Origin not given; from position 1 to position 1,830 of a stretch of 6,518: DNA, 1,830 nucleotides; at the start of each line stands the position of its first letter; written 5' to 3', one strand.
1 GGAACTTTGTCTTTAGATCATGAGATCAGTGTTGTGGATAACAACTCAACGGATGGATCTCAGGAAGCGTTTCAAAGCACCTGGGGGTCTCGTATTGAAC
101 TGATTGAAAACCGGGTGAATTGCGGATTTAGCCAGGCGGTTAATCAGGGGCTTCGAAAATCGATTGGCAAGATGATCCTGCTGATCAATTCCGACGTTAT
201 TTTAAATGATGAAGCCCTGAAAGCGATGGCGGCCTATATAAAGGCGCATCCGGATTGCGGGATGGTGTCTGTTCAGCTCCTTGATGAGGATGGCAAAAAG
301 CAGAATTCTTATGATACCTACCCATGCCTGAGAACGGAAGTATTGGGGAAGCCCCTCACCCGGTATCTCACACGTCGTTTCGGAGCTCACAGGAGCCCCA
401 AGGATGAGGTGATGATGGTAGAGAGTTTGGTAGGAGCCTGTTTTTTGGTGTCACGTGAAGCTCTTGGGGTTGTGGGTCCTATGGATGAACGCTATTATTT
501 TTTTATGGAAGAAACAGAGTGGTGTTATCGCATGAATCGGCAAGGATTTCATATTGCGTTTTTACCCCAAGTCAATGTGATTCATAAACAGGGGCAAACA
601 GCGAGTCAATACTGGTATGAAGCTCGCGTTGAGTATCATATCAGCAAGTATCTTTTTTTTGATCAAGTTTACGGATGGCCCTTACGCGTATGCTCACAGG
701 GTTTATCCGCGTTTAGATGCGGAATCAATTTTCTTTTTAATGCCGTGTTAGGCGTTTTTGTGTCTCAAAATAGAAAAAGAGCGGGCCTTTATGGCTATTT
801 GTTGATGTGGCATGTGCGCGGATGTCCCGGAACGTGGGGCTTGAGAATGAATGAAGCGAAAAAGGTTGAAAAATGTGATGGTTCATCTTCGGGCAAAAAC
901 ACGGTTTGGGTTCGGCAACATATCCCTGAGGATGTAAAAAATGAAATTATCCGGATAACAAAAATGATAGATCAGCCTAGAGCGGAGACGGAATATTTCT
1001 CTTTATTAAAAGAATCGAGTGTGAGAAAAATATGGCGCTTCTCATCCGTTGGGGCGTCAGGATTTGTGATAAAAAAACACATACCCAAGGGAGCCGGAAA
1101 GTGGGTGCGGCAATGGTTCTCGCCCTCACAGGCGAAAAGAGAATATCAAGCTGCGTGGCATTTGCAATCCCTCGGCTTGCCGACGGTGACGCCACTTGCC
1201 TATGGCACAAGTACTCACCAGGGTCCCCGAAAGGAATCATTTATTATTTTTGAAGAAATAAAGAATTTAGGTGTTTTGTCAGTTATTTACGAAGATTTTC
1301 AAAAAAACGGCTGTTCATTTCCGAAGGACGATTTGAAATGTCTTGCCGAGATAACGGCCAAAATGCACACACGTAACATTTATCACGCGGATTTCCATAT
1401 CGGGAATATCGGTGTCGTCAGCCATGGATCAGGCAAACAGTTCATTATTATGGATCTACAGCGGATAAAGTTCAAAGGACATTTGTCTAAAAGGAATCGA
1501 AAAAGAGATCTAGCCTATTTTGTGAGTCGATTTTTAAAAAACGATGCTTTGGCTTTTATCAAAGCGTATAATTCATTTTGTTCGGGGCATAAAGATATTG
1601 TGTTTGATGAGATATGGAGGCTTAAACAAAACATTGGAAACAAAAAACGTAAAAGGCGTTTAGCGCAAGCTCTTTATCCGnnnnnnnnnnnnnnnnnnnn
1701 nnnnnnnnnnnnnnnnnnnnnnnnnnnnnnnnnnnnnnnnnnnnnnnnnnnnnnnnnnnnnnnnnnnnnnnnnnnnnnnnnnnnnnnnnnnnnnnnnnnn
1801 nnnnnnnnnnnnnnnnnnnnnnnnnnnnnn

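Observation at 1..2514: Single polypeptide fusing a GT2 glycosyltransferase to two tandem Kdo/WaaP-type kinase domains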

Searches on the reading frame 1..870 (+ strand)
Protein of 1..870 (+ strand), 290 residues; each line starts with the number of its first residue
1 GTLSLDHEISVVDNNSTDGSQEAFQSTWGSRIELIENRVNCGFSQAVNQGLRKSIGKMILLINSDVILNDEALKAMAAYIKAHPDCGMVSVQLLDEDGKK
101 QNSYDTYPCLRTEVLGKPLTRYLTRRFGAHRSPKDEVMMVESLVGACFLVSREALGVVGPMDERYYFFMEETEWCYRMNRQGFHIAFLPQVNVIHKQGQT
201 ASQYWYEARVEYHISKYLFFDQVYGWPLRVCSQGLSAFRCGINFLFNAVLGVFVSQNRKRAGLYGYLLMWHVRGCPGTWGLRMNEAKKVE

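Call 7: search_protein_families(library=pfam, proteins=[window:1-870:+], max_evalue=1)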
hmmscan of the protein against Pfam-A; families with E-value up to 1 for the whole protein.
window:1-870:+ (290 aa): 5 families
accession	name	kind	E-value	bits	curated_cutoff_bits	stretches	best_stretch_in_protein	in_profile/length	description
PF00535.33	Glycos_transf_2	-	3e-15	57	23.3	1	6-94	27-118/168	Glycosyl transferase family 2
PF13641.12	Glyco_tranf_2_3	-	6.2e-11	43.2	27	1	10-203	35-219/230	Glycosyltransferase like family 2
PF13712.12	Glyco_tranf_2_5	-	5e-06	26.8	27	1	24-211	22-204/210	Glycosyltransferase like family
PF10111.15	Glyco_tranf_2_2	-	0.0062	16.5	27.3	1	8-165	31-185/276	Glycosyltransferase like family 2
PF13506.12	Glyco_transf_21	-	0.045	13.7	21.7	1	47-99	22-73/174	Glycosyl transferase family 21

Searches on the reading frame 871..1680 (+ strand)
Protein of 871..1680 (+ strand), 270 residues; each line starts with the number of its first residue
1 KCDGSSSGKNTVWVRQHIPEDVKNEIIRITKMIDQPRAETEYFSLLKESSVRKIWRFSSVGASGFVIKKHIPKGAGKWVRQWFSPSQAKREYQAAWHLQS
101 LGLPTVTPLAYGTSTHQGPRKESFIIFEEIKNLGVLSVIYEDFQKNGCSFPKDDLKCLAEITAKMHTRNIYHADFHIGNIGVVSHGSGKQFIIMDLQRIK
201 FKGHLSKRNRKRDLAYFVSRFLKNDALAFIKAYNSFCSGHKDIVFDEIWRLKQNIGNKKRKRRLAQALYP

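Call 7: search_protein_families(library=pfam, proteins=[window:871-1680:+], max_evalue=1)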
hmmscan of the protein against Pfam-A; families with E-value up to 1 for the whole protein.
window:871-1680:+ (270 aa): 3 families
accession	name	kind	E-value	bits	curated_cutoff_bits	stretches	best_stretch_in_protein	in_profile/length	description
PF06293.20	Kdo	-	2.1e-17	63.7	21.3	1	80-233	51-207/207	Lipopolysaccharide kinase (Kdo/WaaP) family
PF06698.16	DUF1192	-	0.018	15.6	25.5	1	246-268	34-56/58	Protein of unknown function (DUF1192)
PF03109.22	ABC1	-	0.081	12.5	22.9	1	161-226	178-237/244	ABC1 atypical kinase-like domain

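Call 11: search_solved_structures(query=window:871-1680:+, max_evalue=1, show_alignments=2)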
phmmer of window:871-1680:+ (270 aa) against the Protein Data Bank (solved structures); distinct sequences matched with E-value up to 1: 9.
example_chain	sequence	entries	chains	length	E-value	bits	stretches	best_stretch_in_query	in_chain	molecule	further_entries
6dfl_A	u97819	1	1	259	3.3e-09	39.8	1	55-236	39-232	Lipopolysaccharide core heptose(I) kinase RfaP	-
6raw_2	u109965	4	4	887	0.026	17.1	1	158-253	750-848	DNA replication licensing factor Mcm2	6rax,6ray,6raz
8w7l_B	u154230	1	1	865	0.044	16.4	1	157-184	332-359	Protein kinase domain-containing protein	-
8w7l_A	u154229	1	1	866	0.044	16.4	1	157-184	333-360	Protein kinase domain-containing protein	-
8w7a_A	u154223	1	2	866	0.044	16.4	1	157-184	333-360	Protein kinase domain-containing protein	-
8w7j_A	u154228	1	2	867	0.044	16.4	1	157-184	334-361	Protein kinase domain-containing protein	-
8wgo_A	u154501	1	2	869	0.044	16.4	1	157-184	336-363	Protein kinase domain-containing protein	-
8xb8_A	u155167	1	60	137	0.32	13.6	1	113-155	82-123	A137R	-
9ugq_A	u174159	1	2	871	0.33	13.5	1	151-202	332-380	SalKC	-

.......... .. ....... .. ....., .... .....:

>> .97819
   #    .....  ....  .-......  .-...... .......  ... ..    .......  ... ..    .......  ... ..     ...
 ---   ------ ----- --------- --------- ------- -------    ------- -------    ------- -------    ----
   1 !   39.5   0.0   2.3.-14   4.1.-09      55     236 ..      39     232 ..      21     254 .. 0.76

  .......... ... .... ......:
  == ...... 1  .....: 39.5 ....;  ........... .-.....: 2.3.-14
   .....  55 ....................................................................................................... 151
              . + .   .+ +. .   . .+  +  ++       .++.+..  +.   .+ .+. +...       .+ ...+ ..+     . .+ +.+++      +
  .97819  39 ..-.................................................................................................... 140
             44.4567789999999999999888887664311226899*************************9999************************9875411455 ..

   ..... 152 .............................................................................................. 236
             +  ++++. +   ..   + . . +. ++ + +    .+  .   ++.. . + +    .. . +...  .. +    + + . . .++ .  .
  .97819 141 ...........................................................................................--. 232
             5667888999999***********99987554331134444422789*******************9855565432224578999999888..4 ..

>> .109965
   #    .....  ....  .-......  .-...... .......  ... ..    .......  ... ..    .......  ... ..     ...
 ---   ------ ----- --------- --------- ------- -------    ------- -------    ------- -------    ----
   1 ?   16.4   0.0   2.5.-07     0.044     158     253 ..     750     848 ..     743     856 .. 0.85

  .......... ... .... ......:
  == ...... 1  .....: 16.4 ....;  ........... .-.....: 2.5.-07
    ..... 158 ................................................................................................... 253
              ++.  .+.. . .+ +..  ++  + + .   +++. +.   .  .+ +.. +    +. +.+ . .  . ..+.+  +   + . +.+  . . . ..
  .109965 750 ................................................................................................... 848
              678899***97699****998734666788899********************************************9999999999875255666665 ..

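Call 61: search_protein_families(library=ncbifam, proteins=[window:871-1680:+], max_evalue=0.001)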
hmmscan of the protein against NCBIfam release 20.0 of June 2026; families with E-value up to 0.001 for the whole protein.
window:871-1680:+ (270 aa): 3 families
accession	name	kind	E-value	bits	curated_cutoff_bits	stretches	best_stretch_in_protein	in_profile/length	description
NF011703.0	PRK15123.1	equivalog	6.4e-19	67.9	170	1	47-235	31-233/268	lipopolysaccharide core heptose(I) kinase RfaP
NF002475.0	PRK01723.1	equivalog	9.5e-08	31.4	142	1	84-224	84-214/241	3-deoxy-D-manno-octulosonic acid kinase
TIGR03724.2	arch_bud32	equivalog_domain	2.7e-05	23.7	125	1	120-260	65-191/193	KEOPS complex kinase/ATPase Bud32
